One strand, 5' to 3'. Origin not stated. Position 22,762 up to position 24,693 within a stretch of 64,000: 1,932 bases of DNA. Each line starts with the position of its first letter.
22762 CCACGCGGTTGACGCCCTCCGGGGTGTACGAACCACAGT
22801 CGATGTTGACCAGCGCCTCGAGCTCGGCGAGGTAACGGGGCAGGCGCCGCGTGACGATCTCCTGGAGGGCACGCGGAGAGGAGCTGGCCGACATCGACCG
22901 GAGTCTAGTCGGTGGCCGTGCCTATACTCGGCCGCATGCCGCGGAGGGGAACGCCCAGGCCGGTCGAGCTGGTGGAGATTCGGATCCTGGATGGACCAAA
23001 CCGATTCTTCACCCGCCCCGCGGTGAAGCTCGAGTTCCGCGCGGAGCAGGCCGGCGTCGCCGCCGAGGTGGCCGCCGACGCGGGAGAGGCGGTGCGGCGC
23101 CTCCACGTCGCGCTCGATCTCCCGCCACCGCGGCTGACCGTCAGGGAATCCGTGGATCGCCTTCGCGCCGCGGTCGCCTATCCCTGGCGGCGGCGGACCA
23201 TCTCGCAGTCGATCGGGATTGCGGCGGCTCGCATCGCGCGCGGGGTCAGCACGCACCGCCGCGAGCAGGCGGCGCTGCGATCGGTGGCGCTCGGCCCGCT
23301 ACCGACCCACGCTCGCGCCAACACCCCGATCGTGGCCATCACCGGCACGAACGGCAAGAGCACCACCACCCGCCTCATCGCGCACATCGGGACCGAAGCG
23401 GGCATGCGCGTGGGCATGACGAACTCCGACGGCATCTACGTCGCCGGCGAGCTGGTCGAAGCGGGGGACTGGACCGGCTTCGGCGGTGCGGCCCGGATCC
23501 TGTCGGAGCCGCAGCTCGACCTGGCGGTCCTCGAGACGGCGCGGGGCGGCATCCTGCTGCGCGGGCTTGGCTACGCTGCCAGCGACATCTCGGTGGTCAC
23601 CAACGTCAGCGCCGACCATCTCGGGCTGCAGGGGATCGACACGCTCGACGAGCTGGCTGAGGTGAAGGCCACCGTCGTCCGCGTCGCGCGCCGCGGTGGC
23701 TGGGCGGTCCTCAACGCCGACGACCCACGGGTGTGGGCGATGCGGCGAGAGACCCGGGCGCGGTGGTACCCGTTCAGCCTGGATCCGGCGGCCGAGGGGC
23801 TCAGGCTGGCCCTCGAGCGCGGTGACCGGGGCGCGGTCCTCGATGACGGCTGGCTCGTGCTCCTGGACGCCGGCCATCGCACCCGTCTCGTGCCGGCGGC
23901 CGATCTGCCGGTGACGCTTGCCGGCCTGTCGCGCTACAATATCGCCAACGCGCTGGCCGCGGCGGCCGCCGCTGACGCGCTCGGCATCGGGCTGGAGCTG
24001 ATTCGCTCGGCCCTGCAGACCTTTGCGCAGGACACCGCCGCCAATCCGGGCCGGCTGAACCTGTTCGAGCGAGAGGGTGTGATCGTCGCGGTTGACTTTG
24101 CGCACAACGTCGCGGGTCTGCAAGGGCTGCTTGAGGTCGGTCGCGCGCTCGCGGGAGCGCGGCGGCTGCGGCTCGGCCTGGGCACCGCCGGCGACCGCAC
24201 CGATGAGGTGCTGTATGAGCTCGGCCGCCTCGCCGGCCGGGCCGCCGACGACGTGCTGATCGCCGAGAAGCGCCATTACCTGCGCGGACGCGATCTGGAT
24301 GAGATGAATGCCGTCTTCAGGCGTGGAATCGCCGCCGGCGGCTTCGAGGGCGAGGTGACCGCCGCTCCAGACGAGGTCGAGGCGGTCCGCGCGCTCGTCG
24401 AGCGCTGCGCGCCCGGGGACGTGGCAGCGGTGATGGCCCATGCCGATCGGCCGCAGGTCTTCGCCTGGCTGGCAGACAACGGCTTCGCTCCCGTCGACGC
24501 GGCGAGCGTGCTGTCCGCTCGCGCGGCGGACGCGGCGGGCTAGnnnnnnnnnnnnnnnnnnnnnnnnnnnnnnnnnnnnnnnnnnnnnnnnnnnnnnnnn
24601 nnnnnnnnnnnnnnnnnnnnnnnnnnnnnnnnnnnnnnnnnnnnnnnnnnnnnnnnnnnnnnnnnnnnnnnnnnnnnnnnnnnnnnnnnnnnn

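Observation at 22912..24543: Cyanophycin synthetase paralog lacking the ATP-grasp domain, convergent with the canonical cphB-cphA operon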

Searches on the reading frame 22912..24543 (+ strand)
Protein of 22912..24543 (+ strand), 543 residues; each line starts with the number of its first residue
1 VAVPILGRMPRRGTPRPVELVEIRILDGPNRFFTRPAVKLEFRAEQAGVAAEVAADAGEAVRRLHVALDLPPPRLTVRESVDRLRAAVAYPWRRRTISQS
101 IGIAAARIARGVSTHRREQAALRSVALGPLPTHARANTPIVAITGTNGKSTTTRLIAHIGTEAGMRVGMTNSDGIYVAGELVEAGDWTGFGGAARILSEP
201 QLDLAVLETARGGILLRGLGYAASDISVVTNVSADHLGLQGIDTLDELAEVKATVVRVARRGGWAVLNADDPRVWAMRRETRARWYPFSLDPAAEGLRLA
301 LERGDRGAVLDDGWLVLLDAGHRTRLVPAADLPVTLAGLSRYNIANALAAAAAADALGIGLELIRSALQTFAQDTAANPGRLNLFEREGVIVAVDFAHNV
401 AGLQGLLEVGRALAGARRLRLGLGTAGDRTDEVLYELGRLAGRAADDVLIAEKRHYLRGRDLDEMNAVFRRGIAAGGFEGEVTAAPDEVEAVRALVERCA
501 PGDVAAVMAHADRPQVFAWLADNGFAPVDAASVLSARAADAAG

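Call 6: search_protein_families(library=pfam, proteins=[window:22912-24543:+], max_evalue=0.01)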
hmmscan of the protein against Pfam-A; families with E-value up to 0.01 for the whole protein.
window:22912-24543:+ (543 aa): 2 families
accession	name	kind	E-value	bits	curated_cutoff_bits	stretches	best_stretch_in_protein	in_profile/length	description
PF08245.18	Mur_ligase_M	-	1.8e-20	74.2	24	1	143-354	1-200/200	Mur ligase middle domain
PF02875.26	Mur_ligase_C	-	5.6e-11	43.8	28.4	1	380-509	1-125/127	Mur ligase, glutamate ligase domain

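Call 7: search_protein_families(library=ncbifam, proteins=[window:22912-24543:+], max_evalue=0.01)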
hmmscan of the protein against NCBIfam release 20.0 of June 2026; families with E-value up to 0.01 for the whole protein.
window:22912-24543:+ (543 aa): 28 families (the best 25 are shown)
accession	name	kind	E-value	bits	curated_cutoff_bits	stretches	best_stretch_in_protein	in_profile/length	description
TIGR02068.2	cya_phycin_syn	equivalog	2.7e-116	389.6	850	1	131-509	472-848/862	cyanophycin synthetase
NF010623.0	PRK14016.1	subfamily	4.4e-104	349.3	877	1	132-509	474-850/871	cyanophycin synthetase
NF001124.0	PRK00139.1-2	equivalog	3.4e-29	101.9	476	1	139-507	110-464/500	UDP-N-acetylmuramoyl-L-alanyl-D-glutamate--2,6-diaminopimelate ligase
TIGR01085.1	murE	subfamily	1.2e-28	100.2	257.3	1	134-506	81-442/472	UDP-N-acetylmuramyl-tripeptide synthetase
NF001126.0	PRK00139.1-4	equivalog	9.1e-28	97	373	1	136-450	102-401/486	UDP-N-acetylmuramoyl-L-alanyl-D-glutamate--2,6-diaminopimelate ligase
NF008896.0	PRK11929.1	equivalog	3.8e-26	91.2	1023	1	131-507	105-470/965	bifunctional UDP-N-acetylmuramoyl-L-alanyl-D-glutamate--2,6-diaminopimelate ligase MurE/UDP-N-acetylmuramoyl-tripeptide--D-alanyl-D-alanine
NF053645.1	pMurC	equivalog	5.8e-24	84.6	560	2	134-291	98-246/492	pseudomurein biosynthesis peptide ligase pMurC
NF053648.1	pMurE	equivalog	1.1e-21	77.1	600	2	224-413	190-351/464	pseudomurein biosynthesis peptide ligase pMurE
NF001123.0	PRK00139.1-1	equivalog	2e-17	63.1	586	1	133-505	102-459/493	UDP-N-acetylmuramoyl-L-alanyl-D-glutamate--2,6-diaminopimelate ligase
TIGR01087.1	murD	equivalog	1.9e-16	60.2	211.95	1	136-372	102-302/441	UDP-N-acetylmuramoyl-L-alanine--D-glutamate ligase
NF010628.0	PRK14022.1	equivalog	1.6e-15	56.8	536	1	139-450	112-401/483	UDP-N-acetylmuramoyl-L-alanyl-D-glutamate--L-lysine ligase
TIGR01143.1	murF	subfamily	6.7e-15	54.9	288.6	1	225-395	151-302/418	UDP-N-acetylmuramoyl-tripeptide--D-alanyl-D-alanine ligase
TIGR01082.1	murC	equivalog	7e-15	55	335.1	1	139-413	101-340/449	UDP-N-acetylmuramate--L-alanine ligase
NF052464.1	L2IsogltmlsynMurTStaph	equivalog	5.5e-12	45.2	800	2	136-277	46-172/435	lipid II isoglutaminyl synthase subunit MurT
NF053646.1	pMurD1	equivalog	3.1e-11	42.6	610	1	137-239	108-200/465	pseudomurein biosynthesis peptide ligase pMurD1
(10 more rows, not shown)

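Call 9: search_solved_structures(query=window:22912-24543:+, max_evalue=0.001, show_alignments=2)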
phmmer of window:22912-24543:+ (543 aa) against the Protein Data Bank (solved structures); distinct sequences matched with E-value up to 0.001: 44.
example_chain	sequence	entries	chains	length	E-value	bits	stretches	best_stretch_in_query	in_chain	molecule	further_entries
7lg5_A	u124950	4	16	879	7.5e-73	249.4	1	131-475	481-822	Cyanophycin synthase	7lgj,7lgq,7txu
7txv_A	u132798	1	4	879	7.5e-73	249.4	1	131-475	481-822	Cyanophycin synthase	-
7wac_A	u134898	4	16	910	2.4e-71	244.4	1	131-472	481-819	Cyanophycin synthase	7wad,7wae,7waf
7lgm_A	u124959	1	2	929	1e-62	216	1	131-499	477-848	Cyanophycin synthase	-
7lgn_A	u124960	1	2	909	1.8e-62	215.2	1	131-504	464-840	Cyanophycin synthase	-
8w9z_N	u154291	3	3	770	1.5e-17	66.9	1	124-430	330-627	UDP-N-acetylmuramoyl-L-alanyl-D-glutamate--2, 6-diaminopimelate ligase-like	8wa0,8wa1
7d27_A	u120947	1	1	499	1.1e-13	54.1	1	140-509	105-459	UDP-N-acetylmuramoyl-L-alanyl-D-glutamate--2,6-diaminopimelate ligase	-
8qma_O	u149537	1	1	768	1.9e-13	53.4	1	120-430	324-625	PAP11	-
8r5o_Q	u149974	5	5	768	3.7e-13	52.5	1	120-430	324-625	PAP11 | PAP11, MurE-like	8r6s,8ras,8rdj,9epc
6vr7_A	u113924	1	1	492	1.1e-12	50.9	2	341-409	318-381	Mur ligase middle domain protein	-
7tzi_A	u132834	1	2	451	1.5e-12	50.4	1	139-416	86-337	Mur ligase family protein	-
7b6o_A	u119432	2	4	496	4.9e-12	48.7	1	134-508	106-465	UDP-N-acetylmuramoyl-L-alanyl-D-glutamate-2,6-diaminopimelate ligase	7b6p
6vr8_I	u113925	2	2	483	2.6e-11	46.3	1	136-279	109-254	Mur ligase middle domain protein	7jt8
1e8c_A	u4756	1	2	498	2.6e-11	46.3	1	134-508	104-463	UDP-N-ACETYLMURAMOYLALANYL-D-GLUTAMATE--2,6-DIAMINOPIMELATE LIGASE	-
7ufp_I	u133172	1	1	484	2.6e-11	46.3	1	136-279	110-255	Mur ligase middle domain protein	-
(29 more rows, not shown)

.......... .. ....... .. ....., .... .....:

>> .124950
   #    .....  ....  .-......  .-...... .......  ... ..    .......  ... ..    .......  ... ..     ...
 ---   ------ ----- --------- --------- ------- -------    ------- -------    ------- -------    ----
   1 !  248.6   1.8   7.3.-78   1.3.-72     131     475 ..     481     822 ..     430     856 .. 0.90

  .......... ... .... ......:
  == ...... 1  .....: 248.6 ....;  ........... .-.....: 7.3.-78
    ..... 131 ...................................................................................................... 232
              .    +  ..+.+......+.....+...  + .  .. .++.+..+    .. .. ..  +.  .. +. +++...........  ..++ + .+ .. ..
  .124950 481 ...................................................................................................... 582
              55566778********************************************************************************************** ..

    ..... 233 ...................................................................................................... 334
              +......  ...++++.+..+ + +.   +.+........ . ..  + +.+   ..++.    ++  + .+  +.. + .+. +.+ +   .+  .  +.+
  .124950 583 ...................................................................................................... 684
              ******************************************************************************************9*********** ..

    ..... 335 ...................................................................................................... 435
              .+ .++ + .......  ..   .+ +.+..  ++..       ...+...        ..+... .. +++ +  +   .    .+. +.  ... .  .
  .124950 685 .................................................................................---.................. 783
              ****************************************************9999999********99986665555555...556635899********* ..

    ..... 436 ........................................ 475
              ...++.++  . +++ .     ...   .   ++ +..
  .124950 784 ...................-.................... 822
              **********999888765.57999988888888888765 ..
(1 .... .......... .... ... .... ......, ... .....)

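Call 10: find_homologous_proteins(query=window:22912-24543:+, max_evalue=1e-10)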
Query window:22912-24543:+ (543 aa): 7923 proteins with E <= 1e-10 among 8000 candidates; the best 120 are listed.
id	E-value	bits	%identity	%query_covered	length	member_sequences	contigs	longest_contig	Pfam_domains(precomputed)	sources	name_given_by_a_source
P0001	0.0e+0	1152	100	100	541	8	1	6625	PF02875.27,PF08245.19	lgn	-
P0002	2.9e-253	860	72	57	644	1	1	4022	PF02875.27,PF08245.19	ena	-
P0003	2.8e-229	780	70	96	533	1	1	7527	PF02875.27,PF08245.19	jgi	-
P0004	3.6e-223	760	70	96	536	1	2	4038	PF02875.27,PF08245.19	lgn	-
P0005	1.5e-220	752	68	97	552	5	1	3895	PF02875.27,PF08245.19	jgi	-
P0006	4.5e-220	750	69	96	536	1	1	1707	PF02875.27,PF08245.19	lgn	-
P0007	6.1e-220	750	69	94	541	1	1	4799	PF02875.27,PF08245.19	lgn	-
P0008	1.6e-219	748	70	94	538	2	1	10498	PF02875.27,PF08245.19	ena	-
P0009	1.8e-219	748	69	95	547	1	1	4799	PF02875.27,PF08245.19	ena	-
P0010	2.1e-219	748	70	94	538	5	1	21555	PF02875.27,PF08245.19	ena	-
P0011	2.5e-219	748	69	97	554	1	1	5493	PF02875.27,PF08245.19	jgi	jgi:cyanophycin synthetase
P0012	3.1e-219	747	68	97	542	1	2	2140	PF02875.27,PF08245.19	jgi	jgi:cyanophycin synthetase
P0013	5.6e-219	746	68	96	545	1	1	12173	PF02875.27,PF08245.19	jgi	jgi:cyanophycin synthetase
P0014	8.8e-219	746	70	96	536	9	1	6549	PF02875.27,PF08245.19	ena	-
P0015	1.1e-218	746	69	94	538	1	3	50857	PF02875.27,PF08245.19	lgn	-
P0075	4.1e-213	727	68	94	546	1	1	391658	PF02875.27,PF08245.19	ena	-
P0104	4.5e-212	724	66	96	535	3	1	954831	PF02875.27,PF08245.19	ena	-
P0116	1.2e-211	722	67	94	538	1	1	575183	PF02875.27,PF08245.19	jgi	jgi:cyanophycin synthetase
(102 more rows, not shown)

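Call 16: find_encoding_contigs(protein=P0001, flank=10000, max_places=3)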
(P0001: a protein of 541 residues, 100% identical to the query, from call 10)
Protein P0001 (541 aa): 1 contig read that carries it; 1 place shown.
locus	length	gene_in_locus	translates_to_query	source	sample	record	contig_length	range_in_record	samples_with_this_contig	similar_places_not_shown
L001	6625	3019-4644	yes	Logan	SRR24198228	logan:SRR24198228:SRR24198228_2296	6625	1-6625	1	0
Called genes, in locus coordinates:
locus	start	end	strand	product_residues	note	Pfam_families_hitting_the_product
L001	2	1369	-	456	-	?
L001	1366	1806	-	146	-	PF20791:Acyl-ACP_TE_C (weak), PF13279:4HBT_2, PF03061:4HBT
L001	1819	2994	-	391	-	PF01546:Peptidase_M20, PF07687:M20_dimer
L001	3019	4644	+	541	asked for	PF08245:Mur_ligase_M, PF02875:Mur_ligase_C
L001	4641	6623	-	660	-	?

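Call 17: find_encoding_contigs(protein=P0104, flank=8000, max_places=2)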
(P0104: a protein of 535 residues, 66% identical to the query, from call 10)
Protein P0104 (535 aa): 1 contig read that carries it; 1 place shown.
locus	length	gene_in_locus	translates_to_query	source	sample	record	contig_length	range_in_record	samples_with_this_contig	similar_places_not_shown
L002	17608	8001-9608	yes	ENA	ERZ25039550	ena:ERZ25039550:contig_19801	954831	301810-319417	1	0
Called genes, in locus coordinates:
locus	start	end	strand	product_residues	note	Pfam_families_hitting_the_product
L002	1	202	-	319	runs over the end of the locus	PF07676:PD40 (faint)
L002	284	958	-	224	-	-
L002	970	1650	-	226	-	PF00198:2-oxoacid_dh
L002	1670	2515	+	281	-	-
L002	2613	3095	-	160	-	PF02780:Transketolase_C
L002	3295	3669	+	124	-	-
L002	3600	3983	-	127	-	PF00676:E1_dh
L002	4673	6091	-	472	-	PF07992:Pyr_redox_2, PF00070:Pyr_redox, PF02852:Pyr_redox_dim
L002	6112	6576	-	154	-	PF20791:Acyl-ACP_TE_C, PF13279:4HBT_2, PF03061:4HBT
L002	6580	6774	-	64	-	PF15919:HicB_lk_antitox (weak)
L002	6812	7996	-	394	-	PF01546:Peptidase_M20, PF07687:M20_dimer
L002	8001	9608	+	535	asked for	PF08245:Mur_ligase_M, PF02875:Mur_ligase_C (weak)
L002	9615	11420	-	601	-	PF08245:Mur_ligase_M, PF02875:Mur_ligase_C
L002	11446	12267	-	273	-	PF18921:Cyanophycin_syn, PF02786:CPSase_L_D2 (weak), PF13549:ATP-grasp_5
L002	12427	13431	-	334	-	PF03575:Peptidase_S51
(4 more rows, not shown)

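Call 18: find_encoding_contigs(protein=P0116, flank=8000, max_places=2)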
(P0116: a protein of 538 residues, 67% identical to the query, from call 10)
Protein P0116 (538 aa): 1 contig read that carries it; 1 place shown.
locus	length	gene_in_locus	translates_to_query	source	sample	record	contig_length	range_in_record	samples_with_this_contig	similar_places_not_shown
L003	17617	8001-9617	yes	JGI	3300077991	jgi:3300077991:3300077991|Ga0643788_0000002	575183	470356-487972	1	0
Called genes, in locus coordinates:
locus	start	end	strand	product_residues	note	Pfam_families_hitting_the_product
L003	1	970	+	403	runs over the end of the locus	-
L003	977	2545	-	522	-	PF00364:Biotin_lipoyl, PF25917:BSH_RND (weak), PF25919:BSH_CusB (faint), PF25984:BSH_YknX (faint), PF25997:BSH_YhbJ (weak), PF02817:E3_binding, PF00198:2-oxoacid_dh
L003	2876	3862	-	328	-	PF02779:Transket_pyr, PF02780:Transketolase_C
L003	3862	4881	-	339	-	PF00676:E1_dh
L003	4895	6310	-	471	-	PF07992:Pyr_redox_2, PF00070:Pyr_redox, PF02852:Pyr_redox_dim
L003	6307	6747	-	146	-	PF20791:Acyl-ACP_TE_C (weak), PF13279:4HBT_2, PF03061:4HBT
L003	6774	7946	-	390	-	PF01546:Peptidase_M20, PF07687:M20_dimer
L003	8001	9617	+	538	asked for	PF08245:Mur_ligase_M, PF02875:Mur_ligase_C (weak)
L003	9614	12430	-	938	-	PF18921:Cyanophycin_syn, PF02786:CPSase_L_D2 (weak), PF08443:RimK (faint), PF13549:ATP-grasp_5, PF08245:Mur_ligase_M, PF02875:Mur_ligase_C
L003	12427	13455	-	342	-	-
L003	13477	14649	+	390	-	PF00226:DnaJ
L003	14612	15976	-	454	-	PF00675:Peptidase_M16, PF05193:Peptidase_M16_C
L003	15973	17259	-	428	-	PF00675:Peptidase_M16, PF05193:Peptidase_M16_C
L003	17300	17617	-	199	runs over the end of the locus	PF00300:His_Phos_1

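Call 19: find_encoding_contigs(protein=P0075, flank=8000, max_places=2)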
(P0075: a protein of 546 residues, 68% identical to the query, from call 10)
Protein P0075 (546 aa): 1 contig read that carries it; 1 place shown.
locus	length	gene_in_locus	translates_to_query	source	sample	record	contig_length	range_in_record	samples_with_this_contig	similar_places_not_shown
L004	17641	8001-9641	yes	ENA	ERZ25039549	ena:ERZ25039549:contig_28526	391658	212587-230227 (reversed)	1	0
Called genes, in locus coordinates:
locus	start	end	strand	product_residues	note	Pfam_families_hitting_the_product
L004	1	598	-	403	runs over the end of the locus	PF00266:Aminotran_5, PF22580:KYNU_C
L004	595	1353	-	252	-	PF00583:Acetyltransf_1 (weak), PF13508:Acetyltransf_7 (weak)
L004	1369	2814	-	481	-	PF00364:Biotin_lipoyl, PF25917:BSH_RND (faint), PF25919:BSH_CusB (faint), PF25984:BSH_YknX (faint), PF25997:BSH_YhbJ (weak), PF02817:E3_binding, PF00198:2-oxoacid_dh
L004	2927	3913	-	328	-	PF02779:Transket_pyr, PF02780:Transketolase_C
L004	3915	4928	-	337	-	PF00676:E1_dh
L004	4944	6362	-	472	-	PF07992:Pyr_redox_2, PF00070:Pyr_redox, PF02852:Pyr_redox_dim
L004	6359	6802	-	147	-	PF20791:Acyl-ACP_TE_C, PF13279:4HBT_2, PF03061:4HBT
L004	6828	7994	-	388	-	PF01546:Peptidase_M20, PF07687:M20_dimer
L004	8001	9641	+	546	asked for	PF08245:Mur_ligase_M, PF02875:Mur_ligase_C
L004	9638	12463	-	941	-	PF18921:Cyanophycin_syn, PF02222:ATP-grasp (weak), PF02786:CPSase_L_D2 (weak), PF08443:RimK (weak), PF13549:ATP-grasp_5, PF08245:Mur_ligase_M, PF02875:Mur_ligase_C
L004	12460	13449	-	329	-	PF03575:Peptidase_S51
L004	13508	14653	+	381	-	PF00226:DnaJ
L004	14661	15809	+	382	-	PF00155:Aminotran_1_2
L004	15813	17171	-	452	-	PF00675:Peptidase_M16, PF05193:Peptidase_M16_C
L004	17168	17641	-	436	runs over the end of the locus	PF00675:Peptidase_M16, PF05193:Peptidase_M16_C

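Call 27: search_protein_representatives(protein=window:22912-24543:+)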
Query: 543 residues. Proteins with E-value up to 0.001 (for the whole library): 12622; up to 1e-10: 4128; up to 1e-30: 1296. The best 150 are listed.
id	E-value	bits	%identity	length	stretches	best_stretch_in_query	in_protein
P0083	2.4e-213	726.2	68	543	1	14-532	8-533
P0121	8.9e-117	407.6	48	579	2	85-533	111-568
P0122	2.8e-115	402.6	32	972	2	136-510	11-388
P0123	6.5e-110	384.9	48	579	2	59-527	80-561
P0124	2.2e-109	383.1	48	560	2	88-528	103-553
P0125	2.1e-108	379.9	48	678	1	89-530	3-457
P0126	4.4e-108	378.9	47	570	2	83-533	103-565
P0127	7.8e-107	374.7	47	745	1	16-532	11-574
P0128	5.5e-103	362.1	42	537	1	12-533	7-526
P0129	1.9e-100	353.7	41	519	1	20-532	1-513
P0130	9.5e-100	351.4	48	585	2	52-503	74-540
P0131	1.2e-98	347.7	64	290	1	258-532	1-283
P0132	3.3e-97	343.0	42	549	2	61-525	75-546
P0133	9.0e-97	341.6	42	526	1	22-528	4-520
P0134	1.1e-96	341.3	46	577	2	121-532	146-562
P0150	2.3e-87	310.5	45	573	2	133-520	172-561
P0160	1.9e-82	294.3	42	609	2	104-515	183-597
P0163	6.6e-81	289.2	50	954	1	206-533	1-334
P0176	3.7e-75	270.2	47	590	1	137-524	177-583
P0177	5.1e-75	269.8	48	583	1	133-454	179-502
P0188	1.7e-72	261.5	42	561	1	134-522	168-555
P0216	2.9e-70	254.1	44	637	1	136-506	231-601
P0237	3.4e-69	250.6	41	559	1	136-515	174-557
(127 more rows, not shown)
